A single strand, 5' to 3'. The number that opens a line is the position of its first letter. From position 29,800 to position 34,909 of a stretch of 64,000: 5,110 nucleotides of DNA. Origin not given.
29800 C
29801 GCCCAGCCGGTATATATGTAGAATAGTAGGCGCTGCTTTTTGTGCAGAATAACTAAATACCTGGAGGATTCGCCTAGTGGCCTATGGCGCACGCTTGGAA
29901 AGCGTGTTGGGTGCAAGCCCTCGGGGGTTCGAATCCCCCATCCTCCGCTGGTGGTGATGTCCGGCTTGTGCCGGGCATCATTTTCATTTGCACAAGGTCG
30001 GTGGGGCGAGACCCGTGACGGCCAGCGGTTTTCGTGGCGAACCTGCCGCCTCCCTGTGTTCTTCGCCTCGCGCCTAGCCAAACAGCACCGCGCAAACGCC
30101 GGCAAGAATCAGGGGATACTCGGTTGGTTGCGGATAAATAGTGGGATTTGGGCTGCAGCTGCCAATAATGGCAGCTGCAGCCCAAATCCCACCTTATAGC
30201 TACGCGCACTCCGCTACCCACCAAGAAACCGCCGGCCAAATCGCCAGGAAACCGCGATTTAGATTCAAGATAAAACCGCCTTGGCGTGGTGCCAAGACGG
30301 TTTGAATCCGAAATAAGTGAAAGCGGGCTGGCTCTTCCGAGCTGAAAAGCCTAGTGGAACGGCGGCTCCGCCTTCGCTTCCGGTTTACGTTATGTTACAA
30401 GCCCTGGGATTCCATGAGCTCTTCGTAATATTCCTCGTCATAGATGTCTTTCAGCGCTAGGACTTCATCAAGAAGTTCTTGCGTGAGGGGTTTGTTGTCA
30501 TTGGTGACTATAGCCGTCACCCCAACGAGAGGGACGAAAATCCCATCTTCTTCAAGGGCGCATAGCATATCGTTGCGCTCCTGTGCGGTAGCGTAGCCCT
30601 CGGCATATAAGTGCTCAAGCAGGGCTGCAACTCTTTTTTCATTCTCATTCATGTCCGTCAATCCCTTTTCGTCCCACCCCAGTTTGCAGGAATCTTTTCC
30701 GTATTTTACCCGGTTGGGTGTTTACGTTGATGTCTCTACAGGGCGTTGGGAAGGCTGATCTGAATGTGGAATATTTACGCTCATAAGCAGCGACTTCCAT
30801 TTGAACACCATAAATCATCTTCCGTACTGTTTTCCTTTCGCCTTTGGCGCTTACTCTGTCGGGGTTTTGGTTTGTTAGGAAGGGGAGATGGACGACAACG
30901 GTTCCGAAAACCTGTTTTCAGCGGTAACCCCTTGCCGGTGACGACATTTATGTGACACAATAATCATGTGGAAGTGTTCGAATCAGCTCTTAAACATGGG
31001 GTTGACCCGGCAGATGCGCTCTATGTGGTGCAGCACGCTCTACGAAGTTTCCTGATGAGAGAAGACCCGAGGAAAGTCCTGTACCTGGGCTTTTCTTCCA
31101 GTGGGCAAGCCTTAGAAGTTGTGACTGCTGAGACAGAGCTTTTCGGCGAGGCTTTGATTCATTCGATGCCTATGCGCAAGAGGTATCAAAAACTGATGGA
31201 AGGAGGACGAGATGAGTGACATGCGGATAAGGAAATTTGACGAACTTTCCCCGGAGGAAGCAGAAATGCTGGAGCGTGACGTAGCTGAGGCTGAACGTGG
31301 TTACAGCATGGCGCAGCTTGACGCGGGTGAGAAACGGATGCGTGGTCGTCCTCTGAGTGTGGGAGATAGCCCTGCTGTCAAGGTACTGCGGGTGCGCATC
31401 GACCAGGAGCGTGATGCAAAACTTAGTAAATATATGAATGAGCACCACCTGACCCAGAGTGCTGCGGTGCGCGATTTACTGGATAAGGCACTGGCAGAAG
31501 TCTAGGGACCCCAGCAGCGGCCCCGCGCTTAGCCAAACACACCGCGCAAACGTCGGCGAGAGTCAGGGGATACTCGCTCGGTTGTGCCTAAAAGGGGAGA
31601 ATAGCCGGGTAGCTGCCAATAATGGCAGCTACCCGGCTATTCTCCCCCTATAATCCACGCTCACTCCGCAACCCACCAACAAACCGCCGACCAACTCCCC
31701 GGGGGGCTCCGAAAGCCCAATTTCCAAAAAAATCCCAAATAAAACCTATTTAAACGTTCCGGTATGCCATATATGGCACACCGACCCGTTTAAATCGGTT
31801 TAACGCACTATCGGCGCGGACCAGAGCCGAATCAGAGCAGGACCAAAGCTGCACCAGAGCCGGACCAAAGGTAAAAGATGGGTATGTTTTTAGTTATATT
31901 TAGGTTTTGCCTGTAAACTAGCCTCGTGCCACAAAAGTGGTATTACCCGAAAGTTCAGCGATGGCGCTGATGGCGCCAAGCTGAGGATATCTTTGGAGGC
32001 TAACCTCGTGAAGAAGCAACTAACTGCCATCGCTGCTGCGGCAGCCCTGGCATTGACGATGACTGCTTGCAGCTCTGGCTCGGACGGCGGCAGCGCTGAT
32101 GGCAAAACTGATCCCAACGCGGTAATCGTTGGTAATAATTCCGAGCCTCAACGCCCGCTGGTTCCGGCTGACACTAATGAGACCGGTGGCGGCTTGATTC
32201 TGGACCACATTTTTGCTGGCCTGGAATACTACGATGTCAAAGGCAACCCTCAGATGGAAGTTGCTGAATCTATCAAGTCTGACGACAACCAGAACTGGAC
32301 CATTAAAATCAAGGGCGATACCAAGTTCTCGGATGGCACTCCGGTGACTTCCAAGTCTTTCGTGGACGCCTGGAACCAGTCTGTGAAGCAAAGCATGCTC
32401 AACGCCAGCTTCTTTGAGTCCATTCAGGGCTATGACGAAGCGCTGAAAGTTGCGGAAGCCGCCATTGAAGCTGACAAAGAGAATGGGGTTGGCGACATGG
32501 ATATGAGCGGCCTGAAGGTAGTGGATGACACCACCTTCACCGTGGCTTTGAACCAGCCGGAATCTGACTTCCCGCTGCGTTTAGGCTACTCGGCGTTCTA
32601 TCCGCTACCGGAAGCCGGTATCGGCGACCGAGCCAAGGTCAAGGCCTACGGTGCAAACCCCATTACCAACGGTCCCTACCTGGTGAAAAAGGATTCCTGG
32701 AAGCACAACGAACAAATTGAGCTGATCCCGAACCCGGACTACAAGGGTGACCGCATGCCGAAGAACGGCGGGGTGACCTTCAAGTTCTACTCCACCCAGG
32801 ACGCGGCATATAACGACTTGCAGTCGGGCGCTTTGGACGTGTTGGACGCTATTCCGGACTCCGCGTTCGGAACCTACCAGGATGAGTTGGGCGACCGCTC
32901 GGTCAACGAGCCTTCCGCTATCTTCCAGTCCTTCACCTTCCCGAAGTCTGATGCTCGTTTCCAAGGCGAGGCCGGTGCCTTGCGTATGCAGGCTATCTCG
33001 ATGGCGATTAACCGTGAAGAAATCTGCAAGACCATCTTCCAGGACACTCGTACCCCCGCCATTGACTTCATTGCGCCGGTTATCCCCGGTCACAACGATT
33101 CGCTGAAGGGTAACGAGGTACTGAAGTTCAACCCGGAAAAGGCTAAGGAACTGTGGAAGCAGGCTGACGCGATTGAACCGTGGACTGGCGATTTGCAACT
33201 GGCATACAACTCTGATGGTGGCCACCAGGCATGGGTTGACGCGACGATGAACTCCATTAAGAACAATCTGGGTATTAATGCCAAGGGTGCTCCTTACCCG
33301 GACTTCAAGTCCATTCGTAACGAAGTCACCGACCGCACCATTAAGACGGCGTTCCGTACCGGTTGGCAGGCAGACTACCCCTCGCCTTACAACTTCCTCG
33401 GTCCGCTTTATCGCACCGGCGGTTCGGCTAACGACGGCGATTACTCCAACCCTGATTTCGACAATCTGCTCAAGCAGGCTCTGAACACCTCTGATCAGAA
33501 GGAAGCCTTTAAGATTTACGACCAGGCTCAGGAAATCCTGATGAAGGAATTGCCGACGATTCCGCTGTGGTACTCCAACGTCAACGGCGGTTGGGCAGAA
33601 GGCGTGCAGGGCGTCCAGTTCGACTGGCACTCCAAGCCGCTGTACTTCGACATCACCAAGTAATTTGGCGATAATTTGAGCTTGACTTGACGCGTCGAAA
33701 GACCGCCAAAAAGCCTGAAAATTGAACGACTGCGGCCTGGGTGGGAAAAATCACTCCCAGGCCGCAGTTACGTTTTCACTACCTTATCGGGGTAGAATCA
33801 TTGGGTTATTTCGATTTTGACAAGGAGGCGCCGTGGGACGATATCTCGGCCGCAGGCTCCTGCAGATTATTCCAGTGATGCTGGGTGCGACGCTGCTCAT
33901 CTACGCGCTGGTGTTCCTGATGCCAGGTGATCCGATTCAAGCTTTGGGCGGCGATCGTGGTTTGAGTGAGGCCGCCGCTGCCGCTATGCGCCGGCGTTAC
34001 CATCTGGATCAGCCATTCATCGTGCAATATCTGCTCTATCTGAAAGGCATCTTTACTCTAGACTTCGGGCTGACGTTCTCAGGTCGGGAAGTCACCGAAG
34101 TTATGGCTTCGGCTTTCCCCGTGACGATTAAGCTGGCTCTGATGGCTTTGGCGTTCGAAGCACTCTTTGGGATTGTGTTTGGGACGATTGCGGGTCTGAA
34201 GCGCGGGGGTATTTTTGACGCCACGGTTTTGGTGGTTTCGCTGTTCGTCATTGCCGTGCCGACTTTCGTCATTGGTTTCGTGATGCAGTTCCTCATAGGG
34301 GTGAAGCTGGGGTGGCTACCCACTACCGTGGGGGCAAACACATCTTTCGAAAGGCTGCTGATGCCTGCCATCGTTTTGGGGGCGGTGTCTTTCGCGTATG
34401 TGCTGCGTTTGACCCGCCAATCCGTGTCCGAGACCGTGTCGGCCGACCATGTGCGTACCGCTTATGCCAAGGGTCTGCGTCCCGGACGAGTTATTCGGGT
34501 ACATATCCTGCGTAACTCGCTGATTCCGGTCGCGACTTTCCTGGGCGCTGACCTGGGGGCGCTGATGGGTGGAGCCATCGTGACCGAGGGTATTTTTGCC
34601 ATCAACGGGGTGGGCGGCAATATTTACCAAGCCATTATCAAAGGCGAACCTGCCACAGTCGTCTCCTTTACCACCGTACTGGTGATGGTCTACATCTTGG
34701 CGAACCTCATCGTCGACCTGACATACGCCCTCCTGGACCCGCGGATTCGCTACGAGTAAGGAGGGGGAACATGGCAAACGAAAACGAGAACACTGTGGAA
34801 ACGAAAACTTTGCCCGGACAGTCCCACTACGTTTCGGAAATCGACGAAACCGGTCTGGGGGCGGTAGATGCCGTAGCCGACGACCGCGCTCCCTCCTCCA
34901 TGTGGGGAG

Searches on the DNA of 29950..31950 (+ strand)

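Call 44: search_rna_families(source=window, start=29950, end=31950, threshold=evalue, max_evalue=10)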
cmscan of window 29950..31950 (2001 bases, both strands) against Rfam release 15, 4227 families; matches with E-value up to 10: 28.
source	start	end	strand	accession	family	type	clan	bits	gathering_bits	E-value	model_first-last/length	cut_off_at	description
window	31589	31650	-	RF04226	mir-9186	Gene; miRNA;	-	43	73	1.3e-06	1-80/80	no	mir-9186 microRNA precursor family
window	31592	31652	+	RF04226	mir-9186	Gene; miRNA;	-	40.7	73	5.2e-06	1-80/80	no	mir-9186 microRNA precursor family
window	31588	31653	-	RF04296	mir-485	Gene; miRNA;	CL00149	39.3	70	1.1e-06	1-73/73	no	mir-485 microRNA precursor family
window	30135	30198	-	RF03646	MIR9776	Gene; miRNA;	-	35.2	100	0.0011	1-84/84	no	MIR9776 microRNA precursor family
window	31595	31646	+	RF00445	MIR399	Gene; miRNA;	-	34.8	57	1.1e-05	1-117/117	no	mir-399 microRNA precursor family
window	31591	31651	+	RF03725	mir-7094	Gene; miRNA;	-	31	90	0.00045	1-60/60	no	mir-7094 microRNA precursor family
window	31589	31652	-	RF02598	EBv-sisRNA-2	Gene;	-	29.1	41.8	0.073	1-76/76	no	Epstein-Barr virus stable intronic sequence RNA 2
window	31590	31650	-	RF03725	mir-7094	Gene; miRNA;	-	28.9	90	0.0018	1-60/60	no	mir-7094 microRNA precursor family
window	30136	30198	+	RF03679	MIR2084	Gene; miRNA;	-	28.2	100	0.0022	1-107/107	no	MIR2084 microRNA precursor family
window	30101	30189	+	RF02351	psRNA14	Gene; sRNA;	-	27.9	60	0.049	1-84/84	no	Proteobacteria sRNA psRNA14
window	30137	30197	-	RF03679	MIR2084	Gene; miRNA;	-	27.7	100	0.003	1-107/107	no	MIR2084 microRNA precursor family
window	31590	31651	+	RF00752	mir-14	Gene; miRNA;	-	27.5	53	0.0038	1-63/63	no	mir-14 microRNA precursor family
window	30131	30201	-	RF04288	mir-9201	Gene; miRNA;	CL00147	25.2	95.5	0.025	1-81/81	no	mir-9201 microRNA precursor family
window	31590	31651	-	RF00802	mir-207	Gene; miRNA;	-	25.2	88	0.074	1-78/78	no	mir-207 microRNA precursor family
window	30121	30207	-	RF03486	mir-3940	Gene; miRNA;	-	24.9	84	0.11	1-92/92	no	mir-3940 microRNA precursor family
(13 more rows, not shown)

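Call 57: search_dna_similar(query=window:31521-31705:+, collection=plasmids, mode=distant, max_evalue=0.001, max_rows=10)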
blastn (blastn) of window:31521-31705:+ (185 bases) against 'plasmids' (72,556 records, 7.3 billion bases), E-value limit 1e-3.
No match.

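Call 58: search_dna_similar(query=window:31521-31705:+, collection=phages, mode=distant, max_evalue=0.001, max_rows=10)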
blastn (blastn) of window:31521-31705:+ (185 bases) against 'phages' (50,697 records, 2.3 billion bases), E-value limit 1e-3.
No match.

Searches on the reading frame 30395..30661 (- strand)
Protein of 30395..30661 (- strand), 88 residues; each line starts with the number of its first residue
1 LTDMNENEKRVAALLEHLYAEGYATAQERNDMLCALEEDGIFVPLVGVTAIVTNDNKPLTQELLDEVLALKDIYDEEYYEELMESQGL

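Call 10: search_protein_families(library=pfam, proteins=[window:30395-30661:-])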
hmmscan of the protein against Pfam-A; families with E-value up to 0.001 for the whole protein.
window:30395-30661:- (88 aa): 0 families

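Call 37: search_protein_families(library=pfam, proteins=[window:30395-30661:-], max_evalue=1)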
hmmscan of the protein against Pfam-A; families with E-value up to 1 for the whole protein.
window:30395-30661:- (88 aa): 1 family
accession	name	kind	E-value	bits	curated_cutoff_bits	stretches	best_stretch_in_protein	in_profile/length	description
PF00702.32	Hydrolase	-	0.04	14.8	26.4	1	35-77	109-144/191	haloacid dehalogenase-like hydrolase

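Call 70: search_protein_families(library=ncbifam, proteins=[window:30395-30661:-], max_evalue=0.1)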
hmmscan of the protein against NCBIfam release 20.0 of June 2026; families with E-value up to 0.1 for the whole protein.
window:30395-30661:- (88 aa): 0 families

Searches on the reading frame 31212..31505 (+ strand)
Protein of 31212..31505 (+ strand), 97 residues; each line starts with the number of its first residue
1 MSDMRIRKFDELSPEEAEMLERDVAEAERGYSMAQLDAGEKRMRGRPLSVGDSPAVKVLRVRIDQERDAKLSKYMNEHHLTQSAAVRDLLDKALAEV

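Call 10: search_protein_families(library=pfam, proteins=[window:31212-31505:+])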
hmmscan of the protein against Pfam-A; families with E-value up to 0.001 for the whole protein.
window:31212-31505:+ (97 aa): 0 families

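Call 37: search_protein_families(library=pfam, proteins=[window:31212-31505:+], max_evalue=1)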
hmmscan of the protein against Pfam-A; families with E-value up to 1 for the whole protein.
window:31212-31505:+ (97 aa): 2 families
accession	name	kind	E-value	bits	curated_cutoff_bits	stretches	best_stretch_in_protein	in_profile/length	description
PF21863.2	HTH_67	-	0.0035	17.4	27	1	16-94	178-258/268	Helix-turn-helix family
PF19807.5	DUF6290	-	0.096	13.3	27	1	59-90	4-35/72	Family of unknown function (DUF6290)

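Call 70: search_protein_families(library=ncbifam, proteins=[window:31212-31505:+], max_evalue=0.1)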
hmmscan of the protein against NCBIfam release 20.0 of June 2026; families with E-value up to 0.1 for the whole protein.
window:31212-31505:+ (97 aa): 0 families

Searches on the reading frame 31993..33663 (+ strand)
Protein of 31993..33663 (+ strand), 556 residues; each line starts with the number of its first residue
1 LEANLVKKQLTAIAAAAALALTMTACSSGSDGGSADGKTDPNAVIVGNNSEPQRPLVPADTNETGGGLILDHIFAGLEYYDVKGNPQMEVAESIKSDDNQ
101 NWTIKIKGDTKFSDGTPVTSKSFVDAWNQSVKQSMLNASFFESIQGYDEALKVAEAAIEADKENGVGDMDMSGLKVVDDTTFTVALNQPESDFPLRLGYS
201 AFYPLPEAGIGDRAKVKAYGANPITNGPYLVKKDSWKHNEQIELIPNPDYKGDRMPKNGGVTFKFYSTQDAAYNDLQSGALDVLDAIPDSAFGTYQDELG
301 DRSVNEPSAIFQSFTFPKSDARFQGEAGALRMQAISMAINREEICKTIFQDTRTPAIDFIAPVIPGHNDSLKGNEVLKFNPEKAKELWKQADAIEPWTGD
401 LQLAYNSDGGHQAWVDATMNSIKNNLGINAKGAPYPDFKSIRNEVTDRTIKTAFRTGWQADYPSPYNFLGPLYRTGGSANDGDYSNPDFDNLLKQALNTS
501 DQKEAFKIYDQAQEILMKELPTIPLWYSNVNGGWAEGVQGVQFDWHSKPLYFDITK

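Call 10: search_protein_families(library=pfam, proteins=[window:31993-33663:+])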
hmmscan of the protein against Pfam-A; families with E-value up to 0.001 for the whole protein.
window:31993-33663:+ (556 aa): 1 family
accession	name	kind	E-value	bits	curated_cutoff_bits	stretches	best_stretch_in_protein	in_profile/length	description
PF00496.27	SBP_bac_5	-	5.2e-59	200.7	32.4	1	86-479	2-367/368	Bacterial extracellular solute-binding proteins, family 5 Middle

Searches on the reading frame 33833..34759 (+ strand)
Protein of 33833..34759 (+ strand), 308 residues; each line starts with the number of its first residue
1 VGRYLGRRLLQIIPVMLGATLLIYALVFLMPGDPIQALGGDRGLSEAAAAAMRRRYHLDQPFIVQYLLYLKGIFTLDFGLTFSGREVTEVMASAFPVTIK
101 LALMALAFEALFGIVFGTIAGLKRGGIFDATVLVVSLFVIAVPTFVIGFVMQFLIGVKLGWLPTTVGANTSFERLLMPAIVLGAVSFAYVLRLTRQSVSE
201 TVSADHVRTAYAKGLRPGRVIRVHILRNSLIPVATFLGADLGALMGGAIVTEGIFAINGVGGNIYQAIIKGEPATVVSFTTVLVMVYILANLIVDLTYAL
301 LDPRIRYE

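Call 10: search_protein_families(library=pfam, proteins=[window:33833-34759:+])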
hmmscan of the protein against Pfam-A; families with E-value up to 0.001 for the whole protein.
window:33833-34759:+ (308 aa): 2 families
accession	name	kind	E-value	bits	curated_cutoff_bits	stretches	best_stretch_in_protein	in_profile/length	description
PF00528.27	BPD_transp_1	-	5e-33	114.8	26.4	1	113-306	1-183/184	Binding-protein-dependent transport system inner membrane component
PF19300.4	BPD_transp_1_N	-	2.4e-07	31.4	23.8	1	1-75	1-74/114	Binding-prot-dependent transport system membrane comp, N-term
